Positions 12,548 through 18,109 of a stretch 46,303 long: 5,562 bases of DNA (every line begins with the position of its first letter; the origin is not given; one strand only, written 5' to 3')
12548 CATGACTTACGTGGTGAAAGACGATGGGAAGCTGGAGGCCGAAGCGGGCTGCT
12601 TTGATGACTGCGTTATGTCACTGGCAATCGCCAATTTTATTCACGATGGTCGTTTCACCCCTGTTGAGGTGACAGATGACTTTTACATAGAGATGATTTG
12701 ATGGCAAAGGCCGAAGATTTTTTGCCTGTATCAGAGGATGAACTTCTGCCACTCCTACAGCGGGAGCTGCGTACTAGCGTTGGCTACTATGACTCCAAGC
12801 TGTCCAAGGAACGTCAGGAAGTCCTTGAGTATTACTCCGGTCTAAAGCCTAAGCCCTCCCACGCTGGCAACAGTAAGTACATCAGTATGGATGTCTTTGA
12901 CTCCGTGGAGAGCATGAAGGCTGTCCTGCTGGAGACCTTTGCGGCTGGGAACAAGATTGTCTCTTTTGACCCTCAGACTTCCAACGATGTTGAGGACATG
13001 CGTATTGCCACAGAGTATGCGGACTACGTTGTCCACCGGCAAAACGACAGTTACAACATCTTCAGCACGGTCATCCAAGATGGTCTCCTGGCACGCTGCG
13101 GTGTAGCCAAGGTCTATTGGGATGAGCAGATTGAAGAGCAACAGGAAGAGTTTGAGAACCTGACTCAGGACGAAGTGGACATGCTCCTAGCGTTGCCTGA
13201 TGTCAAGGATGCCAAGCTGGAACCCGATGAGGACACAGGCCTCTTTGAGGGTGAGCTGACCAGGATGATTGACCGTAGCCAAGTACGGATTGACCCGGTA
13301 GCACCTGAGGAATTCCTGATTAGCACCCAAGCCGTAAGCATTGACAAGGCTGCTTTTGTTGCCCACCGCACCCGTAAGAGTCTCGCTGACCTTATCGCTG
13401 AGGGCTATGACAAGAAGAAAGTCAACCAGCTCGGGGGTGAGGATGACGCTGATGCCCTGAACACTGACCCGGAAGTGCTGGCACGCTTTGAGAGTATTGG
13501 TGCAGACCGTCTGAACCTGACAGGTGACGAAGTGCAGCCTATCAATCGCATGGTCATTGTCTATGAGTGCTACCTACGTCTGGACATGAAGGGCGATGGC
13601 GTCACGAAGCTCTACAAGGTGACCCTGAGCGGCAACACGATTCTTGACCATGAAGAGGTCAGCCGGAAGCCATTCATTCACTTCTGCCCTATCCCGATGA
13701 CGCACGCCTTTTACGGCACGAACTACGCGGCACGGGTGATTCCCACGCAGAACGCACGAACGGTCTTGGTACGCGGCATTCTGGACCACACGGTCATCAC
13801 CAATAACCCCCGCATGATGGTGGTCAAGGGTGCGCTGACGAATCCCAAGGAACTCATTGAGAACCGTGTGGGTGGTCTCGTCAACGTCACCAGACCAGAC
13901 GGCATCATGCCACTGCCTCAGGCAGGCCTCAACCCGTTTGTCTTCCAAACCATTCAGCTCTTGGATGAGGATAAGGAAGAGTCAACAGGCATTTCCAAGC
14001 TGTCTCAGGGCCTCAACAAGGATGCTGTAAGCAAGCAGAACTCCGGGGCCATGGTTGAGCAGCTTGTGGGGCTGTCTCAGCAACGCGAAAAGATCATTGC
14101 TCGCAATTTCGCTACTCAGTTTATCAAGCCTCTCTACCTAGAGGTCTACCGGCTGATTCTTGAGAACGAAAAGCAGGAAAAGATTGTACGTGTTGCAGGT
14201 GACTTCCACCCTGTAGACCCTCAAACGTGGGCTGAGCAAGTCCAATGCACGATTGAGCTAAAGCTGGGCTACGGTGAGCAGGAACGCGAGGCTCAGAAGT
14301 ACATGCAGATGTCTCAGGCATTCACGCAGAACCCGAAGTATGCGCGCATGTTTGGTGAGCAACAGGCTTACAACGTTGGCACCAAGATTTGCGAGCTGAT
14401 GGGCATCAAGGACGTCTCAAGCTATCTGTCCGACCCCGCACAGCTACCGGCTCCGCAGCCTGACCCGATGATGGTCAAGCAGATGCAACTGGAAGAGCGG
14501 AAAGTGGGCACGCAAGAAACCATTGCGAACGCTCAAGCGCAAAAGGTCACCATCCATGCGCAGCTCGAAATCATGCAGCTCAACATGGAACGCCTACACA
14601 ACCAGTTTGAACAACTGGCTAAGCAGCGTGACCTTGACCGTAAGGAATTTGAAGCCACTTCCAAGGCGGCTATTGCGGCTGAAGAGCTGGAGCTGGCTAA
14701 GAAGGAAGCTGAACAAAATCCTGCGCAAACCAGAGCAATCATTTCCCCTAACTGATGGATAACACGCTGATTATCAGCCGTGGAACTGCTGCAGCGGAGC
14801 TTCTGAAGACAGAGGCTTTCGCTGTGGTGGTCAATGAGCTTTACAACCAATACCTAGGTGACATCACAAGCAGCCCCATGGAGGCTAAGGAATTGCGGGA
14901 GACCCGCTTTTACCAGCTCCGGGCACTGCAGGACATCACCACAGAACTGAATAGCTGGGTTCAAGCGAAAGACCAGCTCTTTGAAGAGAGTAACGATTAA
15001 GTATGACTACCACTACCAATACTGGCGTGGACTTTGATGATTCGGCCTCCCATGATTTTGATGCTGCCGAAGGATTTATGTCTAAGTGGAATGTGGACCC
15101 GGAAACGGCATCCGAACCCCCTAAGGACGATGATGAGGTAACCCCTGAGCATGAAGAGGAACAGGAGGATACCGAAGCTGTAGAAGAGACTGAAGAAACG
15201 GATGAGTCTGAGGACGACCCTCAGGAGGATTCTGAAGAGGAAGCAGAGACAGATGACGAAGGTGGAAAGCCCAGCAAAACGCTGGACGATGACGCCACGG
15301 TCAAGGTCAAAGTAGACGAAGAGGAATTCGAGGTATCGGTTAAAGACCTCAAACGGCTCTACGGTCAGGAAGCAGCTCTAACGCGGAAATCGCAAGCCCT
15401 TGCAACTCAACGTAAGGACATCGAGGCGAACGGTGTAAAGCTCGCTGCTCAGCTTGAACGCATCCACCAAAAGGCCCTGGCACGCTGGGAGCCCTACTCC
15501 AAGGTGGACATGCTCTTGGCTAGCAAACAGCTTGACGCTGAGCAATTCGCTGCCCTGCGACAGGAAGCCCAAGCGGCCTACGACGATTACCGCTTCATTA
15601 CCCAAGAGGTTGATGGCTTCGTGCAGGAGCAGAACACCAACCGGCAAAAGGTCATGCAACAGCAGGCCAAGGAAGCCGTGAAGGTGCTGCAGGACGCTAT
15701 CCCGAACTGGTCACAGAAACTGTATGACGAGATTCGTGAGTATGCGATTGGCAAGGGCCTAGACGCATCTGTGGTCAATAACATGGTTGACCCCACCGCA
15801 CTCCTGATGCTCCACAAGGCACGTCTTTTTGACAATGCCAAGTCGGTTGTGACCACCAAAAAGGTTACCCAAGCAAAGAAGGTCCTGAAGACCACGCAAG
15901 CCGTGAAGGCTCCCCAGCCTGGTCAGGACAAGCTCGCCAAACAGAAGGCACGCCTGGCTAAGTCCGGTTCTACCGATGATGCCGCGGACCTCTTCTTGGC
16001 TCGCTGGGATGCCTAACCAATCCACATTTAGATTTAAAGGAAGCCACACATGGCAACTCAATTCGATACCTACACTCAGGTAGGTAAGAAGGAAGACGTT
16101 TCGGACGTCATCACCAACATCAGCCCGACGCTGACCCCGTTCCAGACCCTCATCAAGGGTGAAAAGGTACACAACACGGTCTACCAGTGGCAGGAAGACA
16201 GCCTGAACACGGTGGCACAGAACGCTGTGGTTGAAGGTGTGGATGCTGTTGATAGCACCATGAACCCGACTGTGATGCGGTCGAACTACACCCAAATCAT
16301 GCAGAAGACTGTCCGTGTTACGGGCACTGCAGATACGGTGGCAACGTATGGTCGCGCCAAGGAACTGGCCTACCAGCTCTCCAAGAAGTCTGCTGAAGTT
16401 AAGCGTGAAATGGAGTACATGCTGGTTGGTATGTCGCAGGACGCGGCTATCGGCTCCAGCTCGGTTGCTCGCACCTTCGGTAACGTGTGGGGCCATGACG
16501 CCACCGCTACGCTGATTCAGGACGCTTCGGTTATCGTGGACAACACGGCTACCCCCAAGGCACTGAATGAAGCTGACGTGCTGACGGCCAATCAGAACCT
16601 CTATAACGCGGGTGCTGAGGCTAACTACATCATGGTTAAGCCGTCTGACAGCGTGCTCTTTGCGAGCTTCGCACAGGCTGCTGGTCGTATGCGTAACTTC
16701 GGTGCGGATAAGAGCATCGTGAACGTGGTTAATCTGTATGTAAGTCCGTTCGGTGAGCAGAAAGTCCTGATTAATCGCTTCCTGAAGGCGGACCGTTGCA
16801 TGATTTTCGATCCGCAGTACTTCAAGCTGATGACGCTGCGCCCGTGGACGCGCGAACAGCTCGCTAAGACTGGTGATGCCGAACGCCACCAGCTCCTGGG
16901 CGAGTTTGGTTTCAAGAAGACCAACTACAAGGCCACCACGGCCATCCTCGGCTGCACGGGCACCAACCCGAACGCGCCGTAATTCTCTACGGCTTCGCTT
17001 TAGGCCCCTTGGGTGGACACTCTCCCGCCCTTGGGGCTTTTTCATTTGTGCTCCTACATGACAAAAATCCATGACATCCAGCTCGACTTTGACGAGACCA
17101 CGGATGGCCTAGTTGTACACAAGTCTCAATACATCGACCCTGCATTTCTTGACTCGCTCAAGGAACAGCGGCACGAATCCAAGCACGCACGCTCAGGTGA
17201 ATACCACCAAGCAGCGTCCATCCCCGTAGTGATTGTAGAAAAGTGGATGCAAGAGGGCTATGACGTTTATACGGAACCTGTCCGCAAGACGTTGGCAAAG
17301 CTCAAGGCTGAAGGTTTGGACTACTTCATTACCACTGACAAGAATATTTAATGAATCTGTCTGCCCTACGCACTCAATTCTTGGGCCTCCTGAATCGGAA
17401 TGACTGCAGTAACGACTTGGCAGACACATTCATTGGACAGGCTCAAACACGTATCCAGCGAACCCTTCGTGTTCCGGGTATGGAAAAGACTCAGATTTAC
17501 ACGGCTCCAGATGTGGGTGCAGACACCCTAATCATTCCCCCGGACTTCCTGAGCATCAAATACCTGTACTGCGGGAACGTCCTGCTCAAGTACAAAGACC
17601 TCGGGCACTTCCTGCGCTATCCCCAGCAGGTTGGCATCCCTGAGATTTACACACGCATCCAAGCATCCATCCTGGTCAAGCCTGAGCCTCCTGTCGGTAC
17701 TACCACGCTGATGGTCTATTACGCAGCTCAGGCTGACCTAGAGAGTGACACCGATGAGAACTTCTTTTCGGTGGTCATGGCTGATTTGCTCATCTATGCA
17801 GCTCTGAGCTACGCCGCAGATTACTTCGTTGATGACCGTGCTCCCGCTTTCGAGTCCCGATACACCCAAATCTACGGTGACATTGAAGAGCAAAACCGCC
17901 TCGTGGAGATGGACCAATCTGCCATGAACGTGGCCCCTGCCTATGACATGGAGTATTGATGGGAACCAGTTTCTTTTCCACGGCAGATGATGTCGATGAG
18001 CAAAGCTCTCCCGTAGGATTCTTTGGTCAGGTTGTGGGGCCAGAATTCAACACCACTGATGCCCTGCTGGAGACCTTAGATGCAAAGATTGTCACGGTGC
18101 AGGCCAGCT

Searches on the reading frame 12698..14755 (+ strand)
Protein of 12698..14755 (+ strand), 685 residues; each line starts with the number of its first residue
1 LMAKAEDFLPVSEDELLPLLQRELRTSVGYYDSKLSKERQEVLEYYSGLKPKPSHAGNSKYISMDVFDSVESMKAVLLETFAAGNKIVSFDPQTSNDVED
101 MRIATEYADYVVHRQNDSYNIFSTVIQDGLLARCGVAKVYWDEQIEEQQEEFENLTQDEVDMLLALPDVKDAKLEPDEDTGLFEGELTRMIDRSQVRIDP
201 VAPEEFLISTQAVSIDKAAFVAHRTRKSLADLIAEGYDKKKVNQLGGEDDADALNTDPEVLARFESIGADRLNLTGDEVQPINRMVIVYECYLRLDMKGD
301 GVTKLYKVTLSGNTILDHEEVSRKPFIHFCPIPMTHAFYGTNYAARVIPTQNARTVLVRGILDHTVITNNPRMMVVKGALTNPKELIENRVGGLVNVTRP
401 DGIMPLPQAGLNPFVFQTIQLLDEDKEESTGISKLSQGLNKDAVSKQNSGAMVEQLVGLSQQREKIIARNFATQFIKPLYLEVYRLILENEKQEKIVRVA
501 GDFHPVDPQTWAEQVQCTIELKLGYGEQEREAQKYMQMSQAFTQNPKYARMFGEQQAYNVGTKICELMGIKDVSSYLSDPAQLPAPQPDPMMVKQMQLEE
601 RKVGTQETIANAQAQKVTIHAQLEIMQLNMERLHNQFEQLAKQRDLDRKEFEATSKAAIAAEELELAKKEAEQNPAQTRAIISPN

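Call 10: search_protein_families(library=phrogs, proteins=[window:12698-14755:+], max_evalue=0.001)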
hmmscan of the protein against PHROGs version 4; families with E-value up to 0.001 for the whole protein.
window:12698-14755:+ (685 aa): 2 families
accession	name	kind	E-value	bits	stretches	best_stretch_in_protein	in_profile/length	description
phrog_1216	-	head and packaging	1.4e-134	451.3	1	4-672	4-678/714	portal protein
phrog_332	-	connector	2.9e-13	50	1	114-617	119-548/560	head-tail adaptor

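Call 33: search_dna_similar(query=window:12698-14755:+, collection=phages, mode=protein, max_rows=25)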
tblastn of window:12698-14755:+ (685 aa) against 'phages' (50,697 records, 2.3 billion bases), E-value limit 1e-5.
Records with a match: 316; places in all: 318; records where one place covers at least 80% of the query: 271.
Best place of each record, by identity: <60% 316.
By first word of the organism name: Pseudomonas 110; Escherichia 94; Vibrio 23; Aeromonas 11; Proteus 8; Caudoviricetes 7; Sulfitobacter 7; Salmonella 7; Cronobacter 7; Alteromonas 7; and 21 more.
By host as written in the record: Escherichia coli 52; Pseudomonas aeruginosa 39; - 26; Pseudomonas aeruginosa PAO1 16; Aeromonas hydrophila 9; Vibrio parahaemolyticus 7; Pseudomonas sp. 7; Sulfitobacter sp. CB2047 6; and 96 more.
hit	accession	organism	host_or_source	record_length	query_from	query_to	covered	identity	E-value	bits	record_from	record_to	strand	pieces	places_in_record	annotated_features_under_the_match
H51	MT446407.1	Escherichia virus TH34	Escherichia coli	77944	2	639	93%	30.2%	5e-64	237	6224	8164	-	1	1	record has no annotation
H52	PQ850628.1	Escherichia phage StefiGeyer_Bas88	Escherichia coli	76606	2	639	93%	30.2%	6e-64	236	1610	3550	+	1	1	portal protein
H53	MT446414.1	Escherichia virus TH43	Escherichia coli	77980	2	639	93%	30.2%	6e-64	236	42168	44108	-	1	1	record has no annotation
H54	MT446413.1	Escherichia virus TH42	Escherichia coli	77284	2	639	93%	30.1%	8e-64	236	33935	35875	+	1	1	record has no annotation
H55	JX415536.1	Escherichia phage ECBP2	Escherichia coli KBP135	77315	2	639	93%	29.9%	4e-62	231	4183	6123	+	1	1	putative portal protein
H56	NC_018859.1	Escherichia phage ECBP2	Escherichia coli KBP135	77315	2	639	93%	29.9%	4e-62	231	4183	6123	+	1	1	portal protein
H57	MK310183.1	Phage NC-B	Escherichia coli NC101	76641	2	639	93%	29.7%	1e-63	235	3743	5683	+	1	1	none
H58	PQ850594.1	Escherichia phage AnnaHegner_Bas87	Escherichia coli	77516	2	639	93%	29.7%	1e-63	235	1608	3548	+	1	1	portal protein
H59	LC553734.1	Escherichia phage EK010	Escherichia coli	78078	2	639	93%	29.7%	2e-63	235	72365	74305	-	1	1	putative portal protein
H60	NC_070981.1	Escherichia phage EK010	Escherichia coli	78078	2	639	93%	29.7%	2e-63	235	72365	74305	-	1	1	portal protein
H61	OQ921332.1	Escherichia phage vB_EcoP_PAS59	Escherichia coli A11-1675 serogroup ...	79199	2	639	93%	29.7%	2e-63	235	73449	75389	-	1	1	portal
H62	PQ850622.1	Escherichia phage OliverMaurmann_Bas86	Escherichia coli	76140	2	639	93%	29.7%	2e-63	234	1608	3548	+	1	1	portal protein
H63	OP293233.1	Escherichia phage E20-1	Escherichia coli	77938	2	639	93%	29.6%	7e-64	236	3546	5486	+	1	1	terminase large subunit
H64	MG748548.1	Escherichia phage EP335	Escherichia sp.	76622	2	639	93%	29.6%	5e-63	234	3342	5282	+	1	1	hypothetical protein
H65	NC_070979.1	Escherichia phage EP335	Escherichia sp.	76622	2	639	93%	29.6%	5e-63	234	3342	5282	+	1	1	portal protein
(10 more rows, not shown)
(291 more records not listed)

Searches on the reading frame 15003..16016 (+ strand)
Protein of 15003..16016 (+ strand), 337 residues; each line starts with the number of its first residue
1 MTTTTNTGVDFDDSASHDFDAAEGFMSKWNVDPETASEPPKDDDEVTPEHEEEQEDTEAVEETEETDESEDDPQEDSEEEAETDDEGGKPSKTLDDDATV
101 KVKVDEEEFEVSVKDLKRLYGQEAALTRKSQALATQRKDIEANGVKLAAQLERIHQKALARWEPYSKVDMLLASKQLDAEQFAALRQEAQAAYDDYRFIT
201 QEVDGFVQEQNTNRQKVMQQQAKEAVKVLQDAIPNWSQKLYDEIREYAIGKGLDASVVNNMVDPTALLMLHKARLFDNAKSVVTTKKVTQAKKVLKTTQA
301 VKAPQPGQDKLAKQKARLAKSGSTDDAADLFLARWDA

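Call 10: search_protein_families(library=phrogs, proteins=[window:15003-16016:+], max_evalue=0.001)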
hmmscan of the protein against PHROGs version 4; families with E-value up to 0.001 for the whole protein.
window:15003-16016:+ (337 aa): 2 families
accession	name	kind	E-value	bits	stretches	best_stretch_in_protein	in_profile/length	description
phrog_3927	-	head and packaging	1.1e-35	124.8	1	3-333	14-340/342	head scaffolding protein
phrog_9013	-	head and packaging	9.1e-25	88.7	1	41-313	63-340/365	head scaffolding protein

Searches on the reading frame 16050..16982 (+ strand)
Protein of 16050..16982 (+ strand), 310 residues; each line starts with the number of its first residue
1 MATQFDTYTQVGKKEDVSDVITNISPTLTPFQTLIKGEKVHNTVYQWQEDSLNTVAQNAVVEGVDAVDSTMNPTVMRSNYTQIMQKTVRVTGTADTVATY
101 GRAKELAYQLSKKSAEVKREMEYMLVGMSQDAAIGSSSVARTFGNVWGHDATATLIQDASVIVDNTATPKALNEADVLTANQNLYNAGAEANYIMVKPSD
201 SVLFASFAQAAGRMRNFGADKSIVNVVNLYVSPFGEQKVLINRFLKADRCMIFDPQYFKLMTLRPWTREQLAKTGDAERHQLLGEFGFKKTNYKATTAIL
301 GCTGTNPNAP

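Call 11: search_protein_families(library=phrogs, proteins=[window:16050-16982:+], max_evalue=0.001)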
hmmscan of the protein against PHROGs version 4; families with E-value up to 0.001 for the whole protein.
window:16050-16982:+ (310 aa): 2 families
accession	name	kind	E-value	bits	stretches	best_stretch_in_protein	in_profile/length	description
phrog_1328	-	head and packaging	2.8e-88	298.5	1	2-309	9-313/583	major head protein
phrog_29786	-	head and packaging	5e-13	50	1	183-304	4-128/132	major head protein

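Call 65: find_homologous_proteins(query=window:16050-16982:+)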
Query window:16050-16982:+ (310 aa): 1876 proteins with E <= 0.001 among 3345 candidates; the best 120 are listed.
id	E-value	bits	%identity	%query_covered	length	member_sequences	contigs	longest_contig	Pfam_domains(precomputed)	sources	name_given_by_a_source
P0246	2.2e-201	685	100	100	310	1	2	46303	PF17236.9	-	-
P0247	9.8e-141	486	70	100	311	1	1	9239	PF17236.9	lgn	-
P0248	7.3e-138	477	69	100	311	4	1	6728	PF17236.9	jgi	jgi:hypothetical protein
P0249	8.7e-133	460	68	99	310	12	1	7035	PF17236.9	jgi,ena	-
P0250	6.1e-132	457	67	100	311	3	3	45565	PF17236.9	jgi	jgi:hypothetical protein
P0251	9.7e-131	453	65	100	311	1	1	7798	PF17236.9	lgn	-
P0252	1.2e-130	453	68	100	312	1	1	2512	PF17236.9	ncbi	-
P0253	9.4e-130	450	69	100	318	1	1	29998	PF17236.9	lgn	-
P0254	1.5e-129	450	66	99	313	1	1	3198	PF17236.9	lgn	-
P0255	2.6e-129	449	65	100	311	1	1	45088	PF17236.9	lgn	-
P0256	3.4e-129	448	66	99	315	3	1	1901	PF17236.9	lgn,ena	-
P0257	3.6e-127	442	65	99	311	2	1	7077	PF17236.9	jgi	jgi:hypothetical protein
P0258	1.1e-124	434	66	99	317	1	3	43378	PF17236.9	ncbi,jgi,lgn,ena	jgi:hypothetical protein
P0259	1.1e-124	434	64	100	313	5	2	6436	PF17236.9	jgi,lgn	jgi:hypothetical protein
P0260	1.5e-124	433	66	99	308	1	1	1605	PF17236.9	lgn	-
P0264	1.3e-123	430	63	99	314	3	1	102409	PF17236.9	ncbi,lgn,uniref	ncbi:SU10 major capsid protein [Burkholderia sp. DN3021]|uniref:SU10 major capsid protein n=1 Tax=Bu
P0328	3.9e-116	406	61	100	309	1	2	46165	PF17236.9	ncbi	-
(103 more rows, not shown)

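Call 66: find_encoding_contigs(protein=P0264, flank=10000, max_places=2)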
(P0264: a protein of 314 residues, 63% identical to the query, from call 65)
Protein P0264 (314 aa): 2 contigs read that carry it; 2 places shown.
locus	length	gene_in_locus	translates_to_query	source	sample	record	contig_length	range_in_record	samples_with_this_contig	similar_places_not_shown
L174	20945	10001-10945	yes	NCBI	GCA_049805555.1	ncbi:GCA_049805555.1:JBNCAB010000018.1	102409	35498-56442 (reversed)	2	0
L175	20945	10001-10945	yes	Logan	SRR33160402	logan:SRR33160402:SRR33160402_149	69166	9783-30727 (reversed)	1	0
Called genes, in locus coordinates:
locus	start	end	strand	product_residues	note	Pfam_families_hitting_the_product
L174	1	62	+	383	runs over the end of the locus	-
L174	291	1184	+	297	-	-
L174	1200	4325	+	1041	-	-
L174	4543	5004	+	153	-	-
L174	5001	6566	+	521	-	-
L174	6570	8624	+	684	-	PF23899:SU10_portal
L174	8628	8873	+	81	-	-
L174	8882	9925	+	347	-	-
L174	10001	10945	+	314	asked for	PF17236:SU10_MCP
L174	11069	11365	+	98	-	-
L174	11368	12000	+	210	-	PF24175:SU10_adaptor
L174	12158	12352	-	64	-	-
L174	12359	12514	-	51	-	-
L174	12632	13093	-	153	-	-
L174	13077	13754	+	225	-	-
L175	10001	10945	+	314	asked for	PF17236:SU10_MCP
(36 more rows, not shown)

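Call 67: find_encoding_contigs(protein=P0328, flank=10000, max_places=2)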
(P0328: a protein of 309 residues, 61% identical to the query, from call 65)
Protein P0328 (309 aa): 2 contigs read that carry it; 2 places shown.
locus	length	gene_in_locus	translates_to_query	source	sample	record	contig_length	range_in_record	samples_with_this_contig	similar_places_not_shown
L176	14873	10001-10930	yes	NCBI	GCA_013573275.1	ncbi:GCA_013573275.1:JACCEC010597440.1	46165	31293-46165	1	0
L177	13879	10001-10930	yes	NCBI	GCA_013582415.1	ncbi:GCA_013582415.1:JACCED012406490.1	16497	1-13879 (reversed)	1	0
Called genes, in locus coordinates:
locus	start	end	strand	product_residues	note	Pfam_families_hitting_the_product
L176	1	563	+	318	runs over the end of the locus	-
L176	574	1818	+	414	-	-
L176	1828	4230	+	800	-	PF01832:Glucosaminidase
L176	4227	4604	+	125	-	-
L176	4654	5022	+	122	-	-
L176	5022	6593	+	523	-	-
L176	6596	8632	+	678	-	PF23899:SU10_portal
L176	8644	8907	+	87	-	-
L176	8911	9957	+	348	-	-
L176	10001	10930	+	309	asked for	PF17236:SU10_MCP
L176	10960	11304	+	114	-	-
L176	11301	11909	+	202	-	PF24175:SU10_adaptor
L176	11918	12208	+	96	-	-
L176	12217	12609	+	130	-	PF23140:Gp80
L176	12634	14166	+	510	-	-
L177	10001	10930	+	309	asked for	PF17236:SU10_MCP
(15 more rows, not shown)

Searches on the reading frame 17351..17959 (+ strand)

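Call 11: search_protein_families(library=phrogs, proteins=[window:17351-17959:+], max_evalue=0.001)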
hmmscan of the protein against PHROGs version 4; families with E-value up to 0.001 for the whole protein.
window:17351-17959:+ (202 aa): 1 family
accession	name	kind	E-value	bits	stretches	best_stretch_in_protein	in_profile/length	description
phrog_2941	-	head and packaging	7.3e-26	92.1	1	2-194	5-203/208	virion structural protein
